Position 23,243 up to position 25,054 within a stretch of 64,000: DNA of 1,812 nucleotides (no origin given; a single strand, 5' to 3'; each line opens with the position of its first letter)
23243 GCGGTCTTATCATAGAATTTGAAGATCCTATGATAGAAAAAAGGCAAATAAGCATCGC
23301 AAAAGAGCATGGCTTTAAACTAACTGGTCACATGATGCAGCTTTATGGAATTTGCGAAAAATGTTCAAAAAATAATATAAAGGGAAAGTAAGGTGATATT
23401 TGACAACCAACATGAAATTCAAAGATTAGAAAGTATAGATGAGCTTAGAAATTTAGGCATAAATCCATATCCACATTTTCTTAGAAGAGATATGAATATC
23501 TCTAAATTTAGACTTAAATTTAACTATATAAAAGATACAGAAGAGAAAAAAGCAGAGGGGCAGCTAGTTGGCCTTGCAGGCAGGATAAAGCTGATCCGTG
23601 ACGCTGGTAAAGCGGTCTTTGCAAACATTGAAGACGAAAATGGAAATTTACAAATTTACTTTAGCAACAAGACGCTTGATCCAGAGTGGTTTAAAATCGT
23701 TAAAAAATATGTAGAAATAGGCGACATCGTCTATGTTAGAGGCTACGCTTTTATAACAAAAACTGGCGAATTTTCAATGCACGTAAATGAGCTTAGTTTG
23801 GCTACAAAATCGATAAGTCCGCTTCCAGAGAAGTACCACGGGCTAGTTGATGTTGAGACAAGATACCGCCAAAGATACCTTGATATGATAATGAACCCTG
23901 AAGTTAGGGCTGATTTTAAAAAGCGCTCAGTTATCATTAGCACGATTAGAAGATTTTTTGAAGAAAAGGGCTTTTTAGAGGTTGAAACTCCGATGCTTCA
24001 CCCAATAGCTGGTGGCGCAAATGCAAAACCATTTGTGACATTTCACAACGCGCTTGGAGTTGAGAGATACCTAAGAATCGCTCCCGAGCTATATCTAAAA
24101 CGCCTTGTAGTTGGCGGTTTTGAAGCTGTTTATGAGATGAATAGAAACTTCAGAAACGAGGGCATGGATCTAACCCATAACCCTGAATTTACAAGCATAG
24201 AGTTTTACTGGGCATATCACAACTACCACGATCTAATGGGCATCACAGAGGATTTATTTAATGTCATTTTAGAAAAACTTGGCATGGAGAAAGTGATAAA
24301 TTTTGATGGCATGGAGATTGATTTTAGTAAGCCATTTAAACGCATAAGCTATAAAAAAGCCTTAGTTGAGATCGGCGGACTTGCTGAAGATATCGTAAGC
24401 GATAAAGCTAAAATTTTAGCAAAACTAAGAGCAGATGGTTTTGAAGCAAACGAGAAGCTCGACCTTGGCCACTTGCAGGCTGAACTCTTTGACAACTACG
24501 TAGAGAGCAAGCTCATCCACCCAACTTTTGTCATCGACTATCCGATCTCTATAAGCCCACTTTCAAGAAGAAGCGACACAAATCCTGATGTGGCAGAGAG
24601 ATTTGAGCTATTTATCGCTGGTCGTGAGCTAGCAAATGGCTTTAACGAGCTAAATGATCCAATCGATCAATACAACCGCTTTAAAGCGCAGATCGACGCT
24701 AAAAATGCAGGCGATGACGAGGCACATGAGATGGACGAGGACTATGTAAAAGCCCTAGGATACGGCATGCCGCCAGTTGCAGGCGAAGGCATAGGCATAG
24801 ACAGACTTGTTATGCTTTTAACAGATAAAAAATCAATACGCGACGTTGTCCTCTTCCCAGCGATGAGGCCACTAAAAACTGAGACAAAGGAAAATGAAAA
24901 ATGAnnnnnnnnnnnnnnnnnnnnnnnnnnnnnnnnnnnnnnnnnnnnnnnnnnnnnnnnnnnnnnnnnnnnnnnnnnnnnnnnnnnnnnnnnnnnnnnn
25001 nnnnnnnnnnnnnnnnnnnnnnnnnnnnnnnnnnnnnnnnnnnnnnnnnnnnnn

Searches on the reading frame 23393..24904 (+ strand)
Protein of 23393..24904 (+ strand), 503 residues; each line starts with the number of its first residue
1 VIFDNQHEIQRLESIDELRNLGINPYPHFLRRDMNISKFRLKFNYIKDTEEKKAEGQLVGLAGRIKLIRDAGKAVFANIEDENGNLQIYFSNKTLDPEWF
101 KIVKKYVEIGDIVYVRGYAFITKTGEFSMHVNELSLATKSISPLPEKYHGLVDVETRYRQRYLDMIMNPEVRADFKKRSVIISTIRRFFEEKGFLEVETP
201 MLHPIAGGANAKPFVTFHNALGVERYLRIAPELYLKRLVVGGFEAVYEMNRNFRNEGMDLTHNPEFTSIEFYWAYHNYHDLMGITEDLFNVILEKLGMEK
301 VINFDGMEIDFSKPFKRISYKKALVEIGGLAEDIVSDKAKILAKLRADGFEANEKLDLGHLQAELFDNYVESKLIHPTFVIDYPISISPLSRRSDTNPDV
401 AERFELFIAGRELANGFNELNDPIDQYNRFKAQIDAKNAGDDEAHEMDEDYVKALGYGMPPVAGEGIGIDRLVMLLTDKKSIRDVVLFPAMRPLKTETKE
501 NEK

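Call 103: search_protein_families(library=pfam, proteins=[window:23393-24904:+], max_evalue=0.00001)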
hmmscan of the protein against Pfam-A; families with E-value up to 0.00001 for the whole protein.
window:23393-24904:+ (503 aa): 3 families
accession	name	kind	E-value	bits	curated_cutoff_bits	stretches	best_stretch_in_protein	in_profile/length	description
PF00152.25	tRNA-synt_2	-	1.2e-92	310.7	25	1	154-491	2-307/308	tRNA synthetases class II (D, K and N)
PF01336.31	tRNA_anti-codon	-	2.6e-15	56.6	27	1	61-135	3-73/75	OB-fold nucleic acid binding domain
PF01409.25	tRNA-synt_2d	-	9.9e-07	28.9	19.8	0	249-294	108-155/246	tRNA synthetases class II core domain (F)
